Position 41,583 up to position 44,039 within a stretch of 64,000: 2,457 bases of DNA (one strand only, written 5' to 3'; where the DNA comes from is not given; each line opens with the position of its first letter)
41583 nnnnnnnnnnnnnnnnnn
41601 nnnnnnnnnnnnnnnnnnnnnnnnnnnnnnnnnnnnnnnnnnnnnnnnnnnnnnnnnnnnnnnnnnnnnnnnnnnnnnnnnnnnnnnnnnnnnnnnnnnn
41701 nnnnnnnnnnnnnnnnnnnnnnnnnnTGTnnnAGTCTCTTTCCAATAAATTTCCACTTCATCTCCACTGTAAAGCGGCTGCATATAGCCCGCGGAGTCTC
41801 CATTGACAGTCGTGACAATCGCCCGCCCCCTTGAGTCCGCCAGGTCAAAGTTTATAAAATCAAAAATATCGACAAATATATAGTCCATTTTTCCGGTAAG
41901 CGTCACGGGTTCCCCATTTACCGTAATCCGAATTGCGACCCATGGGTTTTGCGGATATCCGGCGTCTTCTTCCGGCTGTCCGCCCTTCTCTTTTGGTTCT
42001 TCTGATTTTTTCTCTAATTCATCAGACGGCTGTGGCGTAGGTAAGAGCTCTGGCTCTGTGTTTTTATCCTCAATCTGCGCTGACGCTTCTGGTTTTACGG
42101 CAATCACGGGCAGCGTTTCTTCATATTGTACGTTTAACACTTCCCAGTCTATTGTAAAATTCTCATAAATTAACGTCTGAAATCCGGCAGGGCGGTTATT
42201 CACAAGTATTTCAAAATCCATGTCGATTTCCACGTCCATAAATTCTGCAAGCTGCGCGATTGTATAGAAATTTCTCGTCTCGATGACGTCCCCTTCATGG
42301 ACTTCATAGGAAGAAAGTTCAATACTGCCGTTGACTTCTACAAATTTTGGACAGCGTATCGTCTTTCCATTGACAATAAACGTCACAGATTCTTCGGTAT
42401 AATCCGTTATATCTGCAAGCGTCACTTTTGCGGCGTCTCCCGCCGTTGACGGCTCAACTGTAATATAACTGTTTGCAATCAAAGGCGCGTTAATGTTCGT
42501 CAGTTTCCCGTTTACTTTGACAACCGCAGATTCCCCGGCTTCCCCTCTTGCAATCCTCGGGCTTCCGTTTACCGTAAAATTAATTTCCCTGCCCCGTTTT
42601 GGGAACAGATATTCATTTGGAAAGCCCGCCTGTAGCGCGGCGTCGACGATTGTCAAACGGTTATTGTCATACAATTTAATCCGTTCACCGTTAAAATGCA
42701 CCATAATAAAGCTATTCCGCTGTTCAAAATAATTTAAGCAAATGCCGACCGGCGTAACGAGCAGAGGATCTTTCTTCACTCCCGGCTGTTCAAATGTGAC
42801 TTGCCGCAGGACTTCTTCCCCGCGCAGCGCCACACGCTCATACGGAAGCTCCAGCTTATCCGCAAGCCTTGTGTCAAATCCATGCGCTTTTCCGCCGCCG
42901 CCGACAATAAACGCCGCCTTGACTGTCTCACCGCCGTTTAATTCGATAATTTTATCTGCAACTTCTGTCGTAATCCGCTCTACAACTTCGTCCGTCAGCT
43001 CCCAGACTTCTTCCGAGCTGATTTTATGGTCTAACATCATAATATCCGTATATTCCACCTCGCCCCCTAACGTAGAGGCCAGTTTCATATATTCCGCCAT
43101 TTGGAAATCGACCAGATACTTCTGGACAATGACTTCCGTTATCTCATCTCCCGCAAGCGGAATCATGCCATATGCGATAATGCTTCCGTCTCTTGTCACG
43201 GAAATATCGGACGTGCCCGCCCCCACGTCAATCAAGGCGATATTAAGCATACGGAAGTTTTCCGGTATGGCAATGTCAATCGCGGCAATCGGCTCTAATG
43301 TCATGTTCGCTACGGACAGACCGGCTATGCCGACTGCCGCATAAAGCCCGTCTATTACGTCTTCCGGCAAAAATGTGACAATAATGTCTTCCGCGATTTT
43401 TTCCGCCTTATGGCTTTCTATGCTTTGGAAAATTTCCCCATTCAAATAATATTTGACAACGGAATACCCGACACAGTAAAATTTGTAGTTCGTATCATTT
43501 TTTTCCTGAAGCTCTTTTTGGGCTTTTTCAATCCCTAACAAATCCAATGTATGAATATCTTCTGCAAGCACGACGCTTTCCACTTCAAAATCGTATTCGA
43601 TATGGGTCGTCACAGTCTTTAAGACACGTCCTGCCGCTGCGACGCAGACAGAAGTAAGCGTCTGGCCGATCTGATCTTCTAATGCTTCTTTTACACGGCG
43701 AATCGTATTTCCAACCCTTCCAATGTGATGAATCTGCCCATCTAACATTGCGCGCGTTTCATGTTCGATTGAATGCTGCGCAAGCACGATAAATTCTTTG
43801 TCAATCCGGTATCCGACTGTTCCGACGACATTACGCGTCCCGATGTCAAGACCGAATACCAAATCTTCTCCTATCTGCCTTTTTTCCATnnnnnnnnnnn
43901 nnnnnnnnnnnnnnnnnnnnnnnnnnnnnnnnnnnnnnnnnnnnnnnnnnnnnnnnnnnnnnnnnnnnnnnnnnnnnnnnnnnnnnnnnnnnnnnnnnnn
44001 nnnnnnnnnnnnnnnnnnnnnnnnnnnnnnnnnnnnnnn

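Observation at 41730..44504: In-frame CoaE - FtsA-like ATPase - tandem S4/ThiS-like beta-grasp repeat ORF of 924 aa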

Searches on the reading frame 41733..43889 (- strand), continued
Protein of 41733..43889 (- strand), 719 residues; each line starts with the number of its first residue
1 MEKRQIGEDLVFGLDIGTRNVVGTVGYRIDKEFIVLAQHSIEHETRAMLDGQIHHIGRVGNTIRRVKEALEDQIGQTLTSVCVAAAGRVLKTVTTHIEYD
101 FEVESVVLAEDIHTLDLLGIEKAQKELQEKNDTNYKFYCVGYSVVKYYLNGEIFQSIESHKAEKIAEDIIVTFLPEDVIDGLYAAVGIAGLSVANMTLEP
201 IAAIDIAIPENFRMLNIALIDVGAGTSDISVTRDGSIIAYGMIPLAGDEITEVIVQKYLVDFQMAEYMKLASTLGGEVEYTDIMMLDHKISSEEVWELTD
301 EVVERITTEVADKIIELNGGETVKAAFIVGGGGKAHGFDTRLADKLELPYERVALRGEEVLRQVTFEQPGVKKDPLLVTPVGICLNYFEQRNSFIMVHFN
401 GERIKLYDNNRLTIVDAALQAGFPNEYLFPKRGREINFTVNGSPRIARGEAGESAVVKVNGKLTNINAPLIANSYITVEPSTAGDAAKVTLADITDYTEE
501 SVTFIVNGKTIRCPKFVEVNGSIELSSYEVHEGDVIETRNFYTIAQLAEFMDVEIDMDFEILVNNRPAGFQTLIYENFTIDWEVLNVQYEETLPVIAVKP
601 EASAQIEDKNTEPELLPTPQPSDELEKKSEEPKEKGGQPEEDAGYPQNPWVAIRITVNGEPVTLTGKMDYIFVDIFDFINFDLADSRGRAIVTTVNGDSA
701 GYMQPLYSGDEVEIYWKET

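Call 70: find_encoding_contigs(protein=P0313, flank=7000, max_places=1)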
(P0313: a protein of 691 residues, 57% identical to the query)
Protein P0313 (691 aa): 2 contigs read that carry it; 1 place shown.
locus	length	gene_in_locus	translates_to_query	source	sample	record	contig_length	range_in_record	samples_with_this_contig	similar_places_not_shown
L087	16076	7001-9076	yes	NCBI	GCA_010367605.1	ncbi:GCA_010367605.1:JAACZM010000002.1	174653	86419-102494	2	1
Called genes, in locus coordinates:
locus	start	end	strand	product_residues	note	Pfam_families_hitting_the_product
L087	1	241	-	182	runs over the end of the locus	PF21349:RUBY_RBDX, PF02915:Rubrerythrin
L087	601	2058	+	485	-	PF01546:Peptidase_M20, PF07687:M20_dimer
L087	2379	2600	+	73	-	-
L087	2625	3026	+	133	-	PF00334:NDK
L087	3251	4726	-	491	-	PF17767:NAPRTase_N, PF02749:QRPTase_N (faint), PF17956:NAPRTase_C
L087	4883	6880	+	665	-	PF00270:DEAD (faint), PF00580:UvrD-helicase, PF01443:Viral_helicase1 (faint), PF13245:AAA_19, PF13361:UvrD_C, PF13538:UvrD_C_2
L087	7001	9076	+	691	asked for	PF11104:PilM_2, PF08841:DDR (faint), PF02597:ThiS (faint), PF06723:MreB_Mbl, PF14450:FtsA, PF02824:TGS (faint)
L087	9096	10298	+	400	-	PF01546:Peptidase_M20, PF07687:M20_dimer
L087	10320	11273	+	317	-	PF01479:S4, PF00849:PseudoU_synth_2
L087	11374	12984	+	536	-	PF01554:MatE, PF01943:Polysacc_synt, PF13440:Polysacc_synt_3, PF03023:MurJ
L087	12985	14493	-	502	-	PF01554:MatE, PF01943:Polysacc_synt, PF03023:MurJ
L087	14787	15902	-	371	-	PF02073:Peptidase_M29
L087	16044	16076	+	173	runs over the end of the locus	-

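Call 72: search_protein_families(library=padloc, proteins=[window:41733-43889:-], max_evalue=0.01)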
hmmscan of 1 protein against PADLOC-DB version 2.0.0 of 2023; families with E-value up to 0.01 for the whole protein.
window:41733-43889:- (719 aa): 1 family
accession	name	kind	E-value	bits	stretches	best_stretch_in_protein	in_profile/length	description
PDLC04731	PDC-M61B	-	0.009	12.7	0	198-231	330-364/588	-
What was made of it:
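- On Bub-type / multi-ubiquitin defence proteins: PADLOC gives one borderline match (PDC-M61B, E 0.009, 12.7 bits, no stretch passing on its own; call 72).
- Closest known: Bacterial multi-ubiquitin-domain proteins and ISG15/di-ubiquitin. Different: No significant hit to anti-phage defence models (best PADLOC E 0.009, 12.7 bits, no stretch passing on its own; call 72).
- Tried and rejected: PADLOC defence models: only one borderline match (PDC-M61B, E 0.009, 12.7 bits, no stretch passing on its own) (call 72).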

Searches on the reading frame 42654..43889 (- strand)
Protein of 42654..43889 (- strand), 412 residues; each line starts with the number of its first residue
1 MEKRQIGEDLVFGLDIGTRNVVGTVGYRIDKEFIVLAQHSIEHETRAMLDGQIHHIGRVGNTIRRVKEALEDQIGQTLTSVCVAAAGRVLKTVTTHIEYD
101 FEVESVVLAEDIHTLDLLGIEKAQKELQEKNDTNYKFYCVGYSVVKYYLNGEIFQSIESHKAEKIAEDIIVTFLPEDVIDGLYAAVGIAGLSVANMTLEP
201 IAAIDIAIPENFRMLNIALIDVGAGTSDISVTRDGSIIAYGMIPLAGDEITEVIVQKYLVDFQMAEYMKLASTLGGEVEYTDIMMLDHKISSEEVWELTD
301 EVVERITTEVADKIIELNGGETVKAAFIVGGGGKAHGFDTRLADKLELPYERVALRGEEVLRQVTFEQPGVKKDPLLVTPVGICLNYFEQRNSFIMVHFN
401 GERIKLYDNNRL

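Call 16: search_solved_structures(query=window:42654-43889:-, max_evalue=0.01)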
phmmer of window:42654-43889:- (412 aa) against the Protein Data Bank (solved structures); distinct sequences matched with E-value up to 0.01: 8.
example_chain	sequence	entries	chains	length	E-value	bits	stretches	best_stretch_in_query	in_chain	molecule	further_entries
7q6f_A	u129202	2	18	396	8.1e-08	34.8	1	7-269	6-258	Cell division protein FtsA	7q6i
7q6d_A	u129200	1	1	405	1.1e-06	31.1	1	9-269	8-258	Cell division protein FtsA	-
7q6g_A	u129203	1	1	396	1.5e-06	30.6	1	9-269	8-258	Cell division protein FtsA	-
1jce_A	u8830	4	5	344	4.2e-05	25.9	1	189-266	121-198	ROD SHAPE-DETERMINING PROTEIN MREB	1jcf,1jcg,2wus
2ych_A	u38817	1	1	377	0.00011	24.5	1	168-353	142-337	COMPETENCE PROTEIN PILM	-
7zpt_M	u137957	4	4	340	0.0024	20.1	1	190-263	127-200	Cell shape-determining protein MreB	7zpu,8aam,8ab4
8azg_M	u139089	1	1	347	0.0028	19.9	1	190-263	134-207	Cell shape-determining protein MreB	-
3h1q_A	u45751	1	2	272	0.004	19.4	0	186-270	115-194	Ethanolamine utilization protein EutJ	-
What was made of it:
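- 42717..43865 (-): FtsA/PilM-type actin-fold ATPase with a 1C-like inserted domain, residues 214-596. Motifs DIGTRN (220-225), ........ (426-433) and GGGG (535-538). PDB sequence hits: FtsA 7q6f 8e-8, MreB, PilM, EutJ (call 16).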
